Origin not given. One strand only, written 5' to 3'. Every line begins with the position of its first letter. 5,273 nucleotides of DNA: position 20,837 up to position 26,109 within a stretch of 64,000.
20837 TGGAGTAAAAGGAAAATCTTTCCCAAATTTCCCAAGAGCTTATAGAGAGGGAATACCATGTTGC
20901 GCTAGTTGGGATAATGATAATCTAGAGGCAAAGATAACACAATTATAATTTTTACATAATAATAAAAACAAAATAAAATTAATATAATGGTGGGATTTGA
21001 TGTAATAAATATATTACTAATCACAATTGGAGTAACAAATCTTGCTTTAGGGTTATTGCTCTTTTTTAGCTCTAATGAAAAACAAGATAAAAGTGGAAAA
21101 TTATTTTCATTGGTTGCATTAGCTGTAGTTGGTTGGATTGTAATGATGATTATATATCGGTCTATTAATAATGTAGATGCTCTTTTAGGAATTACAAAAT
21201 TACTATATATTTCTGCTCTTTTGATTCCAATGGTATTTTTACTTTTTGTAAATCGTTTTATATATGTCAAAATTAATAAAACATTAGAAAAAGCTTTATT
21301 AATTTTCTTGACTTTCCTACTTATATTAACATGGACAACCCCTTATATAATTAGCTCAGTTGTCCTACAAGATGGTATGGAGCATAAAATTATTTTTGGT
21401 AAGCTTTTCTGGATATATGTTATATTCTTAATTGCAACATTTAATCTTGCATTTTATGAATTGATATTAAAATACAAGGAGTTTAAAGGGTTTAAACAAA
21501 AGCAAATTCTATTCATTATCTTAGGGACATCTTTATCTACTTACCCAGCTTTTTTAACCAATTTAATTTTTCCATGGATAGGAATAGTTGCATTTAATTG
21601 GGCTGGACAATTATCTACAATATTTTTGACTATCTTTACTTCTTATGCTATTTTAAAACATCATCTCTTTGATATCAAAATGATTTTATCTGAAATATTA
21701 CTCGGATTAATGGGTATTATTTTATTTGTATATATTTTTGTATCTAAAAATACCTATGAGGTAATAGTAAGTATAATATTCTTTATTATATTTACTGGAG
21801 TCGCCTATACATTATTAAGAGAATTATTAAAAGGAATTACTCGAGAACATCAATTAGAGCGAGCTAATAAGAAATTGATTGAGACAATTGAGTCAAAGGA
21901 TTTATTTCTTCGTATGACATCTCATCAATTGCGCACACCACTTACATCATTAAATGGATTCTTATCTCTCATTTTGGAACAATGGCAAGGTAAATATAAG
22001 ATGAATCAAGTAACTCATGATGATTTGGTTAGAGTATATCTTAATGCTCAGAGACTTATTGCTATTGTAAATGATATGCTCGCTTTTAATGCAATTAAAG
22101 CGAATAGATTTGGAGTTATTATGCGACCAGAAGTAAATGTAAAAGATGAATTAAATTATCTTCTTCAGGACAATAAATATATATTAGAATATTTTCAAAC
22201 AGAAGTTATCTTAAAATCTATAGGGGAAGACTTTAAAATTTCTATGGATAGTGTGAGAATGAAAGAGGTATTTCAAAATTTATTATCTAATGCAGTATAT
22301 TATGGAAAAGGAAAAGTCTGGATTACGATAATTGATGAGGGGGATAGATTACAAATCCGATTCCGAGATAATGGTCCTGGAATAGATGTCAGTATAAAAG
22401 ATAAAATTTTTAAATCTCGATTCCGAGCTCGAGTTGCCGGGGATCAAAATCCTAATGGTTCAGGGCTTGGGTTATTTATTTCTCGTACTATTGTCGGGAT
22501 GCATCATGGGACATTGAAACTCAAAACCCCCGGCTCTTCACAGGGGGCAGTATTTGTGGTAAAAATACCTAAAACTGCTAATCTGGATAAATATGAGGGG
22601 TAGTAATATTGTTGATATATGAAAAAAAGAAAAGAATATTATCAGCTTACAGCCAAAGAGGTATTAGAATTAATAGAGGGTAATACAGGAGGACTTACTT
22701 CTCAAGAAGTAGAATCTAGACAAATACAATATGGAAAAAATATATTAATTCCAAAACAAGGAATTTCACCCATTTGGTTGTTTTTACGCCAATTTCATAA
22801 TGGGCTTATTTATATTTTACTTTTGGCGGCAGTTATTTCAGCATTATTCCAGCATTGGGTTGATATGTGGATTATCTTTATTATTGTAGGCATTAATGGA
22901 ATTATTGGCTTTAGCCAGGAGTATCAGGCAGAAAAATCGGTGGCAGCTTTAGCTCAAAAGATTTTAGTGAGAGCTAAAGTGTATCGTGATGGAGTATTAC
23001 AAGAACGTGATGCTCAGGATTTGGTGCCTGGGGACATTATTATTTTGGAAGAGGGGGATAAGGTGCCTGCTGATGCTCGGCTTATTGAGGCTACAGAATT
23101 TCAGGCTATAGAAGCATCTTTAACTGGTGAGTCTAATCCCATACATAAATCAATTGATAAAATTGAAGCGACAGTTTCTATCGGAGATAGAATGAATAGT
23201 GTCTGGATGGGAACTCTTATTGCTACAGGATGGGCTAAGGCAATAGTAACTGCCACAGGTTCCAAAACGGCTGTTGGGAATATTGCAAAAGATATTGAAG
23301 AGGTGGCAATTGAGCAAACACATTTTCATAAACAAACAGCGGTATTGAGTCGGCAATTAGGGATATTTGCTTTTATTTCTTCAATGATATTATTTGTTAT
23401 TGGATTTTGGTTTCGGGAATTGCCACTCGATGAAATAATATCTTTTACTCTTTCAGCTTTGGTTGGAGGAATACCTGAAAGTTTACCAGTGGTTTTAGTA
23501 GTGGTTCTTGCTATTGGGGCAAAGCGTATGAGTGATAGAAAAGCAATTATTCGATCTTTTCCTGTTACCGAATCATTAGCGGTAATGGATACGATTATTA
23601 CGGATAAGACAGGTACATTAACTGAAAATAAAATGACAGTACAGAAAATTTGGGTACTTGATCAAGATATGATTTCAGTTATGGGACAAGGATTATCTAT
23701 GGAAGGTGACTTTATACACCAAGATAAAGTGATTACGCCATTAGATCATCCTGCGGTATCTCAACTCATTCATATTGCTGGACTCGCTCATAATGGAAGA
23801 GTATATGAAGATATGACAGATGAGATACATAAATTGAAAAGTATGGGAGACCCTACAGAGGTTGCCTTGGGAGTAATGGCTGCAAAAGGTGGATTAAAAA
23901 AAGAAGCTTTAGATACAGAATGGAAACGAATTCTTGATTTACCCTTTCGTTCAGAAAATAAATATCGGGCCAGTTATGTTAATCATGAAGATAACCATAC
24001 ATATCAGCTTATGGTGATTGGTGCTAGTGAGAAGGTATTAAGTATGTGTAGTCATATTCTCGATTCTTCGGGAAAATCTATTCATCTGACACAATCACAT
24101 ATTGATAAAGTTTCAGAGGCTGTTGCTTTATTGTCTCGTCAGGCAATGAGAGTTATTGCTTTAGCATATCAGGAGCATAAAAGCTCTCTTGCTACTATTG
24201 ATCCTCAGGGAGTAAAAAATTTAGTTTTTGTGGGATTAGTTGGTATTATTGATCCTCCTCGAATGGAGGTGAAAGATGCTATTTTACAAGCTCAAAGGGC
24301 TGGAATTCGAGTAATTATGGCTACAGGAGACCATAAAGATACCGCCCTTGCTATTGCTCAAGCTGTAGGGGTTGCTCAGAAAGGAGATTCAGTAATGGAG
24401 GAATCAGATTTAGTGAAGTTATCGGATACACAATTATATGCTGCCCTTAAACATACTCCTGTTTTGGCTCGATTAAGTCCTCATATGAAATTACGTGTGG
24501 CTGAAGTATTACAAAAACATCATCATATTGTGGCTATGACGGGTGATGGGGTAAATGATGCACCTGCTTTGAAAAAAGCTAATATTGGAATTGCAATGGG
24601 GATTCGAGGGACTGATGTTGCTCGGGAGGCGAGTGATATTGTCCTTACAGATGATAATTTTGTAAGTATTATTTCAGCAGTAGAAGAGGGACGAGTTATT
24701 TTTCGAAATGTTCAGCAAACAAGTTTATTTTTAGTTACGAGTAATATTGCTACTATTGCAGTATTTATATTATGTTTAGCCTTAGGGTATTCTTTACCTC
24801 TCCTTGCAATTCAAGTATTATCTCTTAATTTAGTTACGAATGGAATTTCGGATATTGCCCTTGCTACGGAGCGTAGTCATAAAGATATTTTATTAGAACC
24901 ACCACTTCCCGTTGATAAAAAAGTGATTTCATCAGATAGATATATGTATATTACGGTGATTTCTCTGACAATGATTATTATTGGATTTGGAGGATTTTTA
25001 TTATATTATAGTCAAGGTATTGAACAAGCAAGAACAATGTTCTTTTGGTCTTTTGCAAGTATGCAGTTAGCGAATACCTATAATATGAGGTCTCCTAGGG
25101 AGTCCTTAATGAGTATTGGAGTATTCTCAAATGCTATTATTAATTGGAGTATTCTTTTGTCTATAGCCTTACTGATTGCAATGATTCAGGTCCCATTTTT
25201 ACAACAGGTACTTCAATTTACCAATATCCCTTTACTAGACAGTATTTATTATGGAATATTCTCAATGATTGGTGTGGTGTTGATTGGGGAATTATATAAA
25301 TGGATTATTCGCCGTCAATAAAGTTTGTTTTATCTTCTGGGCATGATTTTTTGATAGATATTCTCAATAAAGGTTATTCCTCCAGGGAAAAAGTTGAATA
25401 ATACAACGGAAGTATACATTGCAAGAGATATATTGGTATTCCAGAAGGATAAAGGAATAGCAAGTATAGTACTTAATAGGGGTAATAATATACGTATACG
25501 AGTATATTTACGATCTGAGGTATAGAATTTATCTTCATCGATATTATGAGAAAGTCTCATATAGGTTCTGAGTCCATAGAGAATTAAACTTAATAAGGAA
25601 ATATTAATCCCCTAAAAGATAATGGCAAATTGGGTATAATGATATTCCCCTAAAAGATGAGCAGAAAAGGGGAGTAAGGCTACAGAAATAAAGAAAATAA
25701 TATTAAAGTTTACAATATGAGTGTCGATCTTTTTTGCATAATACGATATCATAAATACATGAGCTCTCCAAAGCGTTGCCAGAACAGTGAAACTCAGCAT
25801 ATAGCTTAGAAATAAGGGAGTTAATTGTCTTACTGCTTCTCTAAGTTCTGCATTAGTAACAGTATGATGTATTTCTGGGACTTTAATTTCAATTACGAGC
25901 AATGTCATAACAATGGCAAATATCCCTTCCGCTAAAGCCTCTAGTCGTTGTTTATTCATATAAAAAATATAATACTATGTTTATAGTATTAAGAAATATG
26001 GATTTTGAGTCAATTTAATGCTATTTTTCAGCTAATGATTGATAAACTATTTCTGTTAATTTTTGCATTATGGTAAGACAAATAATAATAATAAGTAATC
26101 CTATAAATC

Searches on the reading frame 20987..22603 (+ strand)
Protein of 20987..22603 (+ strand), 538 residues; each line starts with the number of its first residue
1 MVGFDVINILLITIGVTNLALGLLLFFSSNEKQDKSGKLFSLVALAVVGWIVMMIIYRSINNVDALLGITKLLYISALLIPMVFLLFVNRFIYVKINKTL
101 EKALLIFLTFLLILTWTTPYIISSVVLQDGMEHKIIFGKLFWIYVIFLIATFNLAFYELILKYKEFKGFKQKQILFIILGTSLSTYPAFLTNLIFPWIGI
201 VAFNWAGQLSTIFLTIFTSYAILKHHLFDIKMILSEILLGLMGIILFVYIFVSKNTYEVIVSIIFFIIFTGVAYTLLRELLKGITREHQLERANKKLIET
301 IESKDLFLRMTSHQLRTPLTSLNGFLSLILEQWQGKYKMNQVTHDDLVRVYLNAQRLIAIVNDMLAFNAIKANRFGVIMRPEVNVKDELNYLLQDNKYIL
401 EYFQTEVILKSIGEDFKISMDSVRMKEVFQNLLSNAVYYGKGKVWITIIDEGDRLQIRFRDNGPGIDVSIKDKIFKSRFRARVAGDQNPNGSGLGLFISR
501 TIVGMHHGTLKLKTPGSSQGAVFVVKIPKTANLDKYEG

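Call 12: search_protein_families(library=pfam, proteins=[window:20987-22603:+], max_evalue=0.001)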
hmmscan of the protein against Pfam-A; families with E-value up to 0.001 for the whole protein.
window:20987-22603:+ (538 aa): 3 families
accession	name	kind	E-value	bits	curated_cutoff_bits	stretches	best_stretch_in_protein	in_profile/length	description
PF02518.31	HATPase_c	-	2.8e-21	76.5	26.4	1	421-530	2-110/111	Histidine kinase-, DNA gyrase B-, and HSP90-like ATPase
PF16927.11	HisKA_7TM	-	1.1e-12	48.7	28.6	1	11-230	2-222/224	N-terminal 7TM region of histidine kinase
PF00512.31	HisKA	-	8.5e-12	45.4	26.9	1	304-371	2-64/66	His Kinase A (phospho-acceptor) domain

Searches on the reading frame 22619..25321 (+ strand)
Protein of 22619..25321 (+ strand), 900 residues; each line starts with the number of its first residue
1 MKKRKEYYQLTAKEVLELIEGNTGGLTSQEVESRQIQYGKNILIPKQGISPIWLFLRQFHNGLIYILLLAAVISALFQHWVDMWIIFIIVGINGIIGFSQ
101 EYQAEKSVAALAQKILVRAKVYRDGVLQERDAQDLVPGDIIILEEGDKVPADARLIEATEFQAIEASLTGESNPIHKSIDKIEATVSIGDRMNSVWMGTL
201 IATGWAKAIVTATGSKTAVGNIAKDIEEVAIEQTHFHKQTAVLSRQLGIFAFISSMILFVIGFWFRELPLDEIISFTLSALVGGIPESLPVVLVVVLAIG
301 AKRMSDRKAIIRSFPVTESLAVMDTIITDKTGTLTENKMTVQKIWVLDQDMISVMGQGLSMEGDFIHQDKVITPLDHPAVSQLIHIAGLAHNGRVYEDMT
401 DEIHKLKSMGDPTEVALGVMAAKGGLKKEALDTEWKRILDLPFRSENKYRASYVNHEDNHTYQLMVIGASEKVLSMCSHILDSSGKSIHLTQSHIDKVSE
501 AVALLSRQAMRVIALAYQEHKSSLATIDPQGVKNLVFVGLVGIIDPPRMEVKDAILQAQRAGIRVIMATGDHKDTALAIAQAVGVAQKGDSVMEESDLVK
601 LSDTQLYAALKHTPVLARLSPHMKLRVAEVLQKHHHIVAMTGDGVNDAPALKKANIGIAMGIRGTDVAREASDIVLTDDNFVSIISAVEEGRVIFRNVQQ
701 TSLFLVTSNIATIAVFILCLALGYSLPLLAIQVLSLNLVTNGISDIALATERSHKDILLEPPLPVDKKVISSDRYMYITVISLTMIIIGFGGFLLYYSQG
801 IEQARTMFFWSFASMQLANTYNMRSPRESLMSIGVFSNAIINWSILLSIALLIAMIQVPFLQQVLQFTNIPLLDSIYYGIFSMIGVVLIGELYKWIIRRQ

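Call 12: search_protein_families(library=pfam, proteins=[window:22619-25321:+], max_evalue=0.001)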
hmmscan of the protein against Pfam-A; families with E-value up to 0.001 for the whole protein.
window:22619-25321:+ (900 aa): 6 families
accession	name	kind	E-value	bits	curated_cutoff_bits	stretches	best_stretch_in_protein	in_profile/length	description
PF00122.25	E1-E2_ATPase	-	1.1e-43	149.3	28.1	1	118-306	6-180/181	E1-E2 ATPase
PF00689.26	Cation_ATPase_C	-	4.2e-36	124.8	27.3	1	726-896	2-175/175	Cation transporting ATPase, C-terminus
PF00702.32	Hydrolase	-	4.7e-19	70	26.4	1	531-655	81-191/191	haloacid dehalogenase-like hydrolase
PF00690.31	Cation_ATPase_N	-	9.9e-17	60.8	20.4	1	7-74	1-69/69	Cation transporter/ATPase, N-terminus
PF13246.12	Cation_ATPase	-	2e-16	60.2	21.7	1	399-480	10-91/91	Cation transport ATPase (P-type)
PF08282.18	Hydrolase_3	-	6.6e-05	23.2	20.9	0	628-680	196-247/255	haloacid dehalogenase-like hydrolase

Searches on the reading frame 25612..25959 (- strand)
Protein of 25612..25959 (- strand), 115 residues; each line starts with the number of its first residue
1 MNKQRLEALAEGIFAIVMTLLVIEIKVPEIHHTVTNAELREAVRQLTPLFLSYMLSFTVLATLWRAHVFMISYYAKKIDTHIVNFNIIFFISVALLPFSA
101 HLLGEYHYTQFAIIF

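Call 86: search_protein_families(library=pfam, proteins=[window:25612-25959:-], max_evalue=0.001)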
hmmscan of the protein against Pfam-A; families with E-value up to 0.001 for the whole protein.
window:25612-25959:- (115 aa): 1 family
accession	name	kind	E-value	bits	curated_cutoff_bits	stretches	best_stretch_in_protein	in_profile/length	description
PF06736.16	TMEM175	-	9.8e-21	74.5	25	1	5-97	1-88/88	Endosomal/lysosomal potassium channel TMEM175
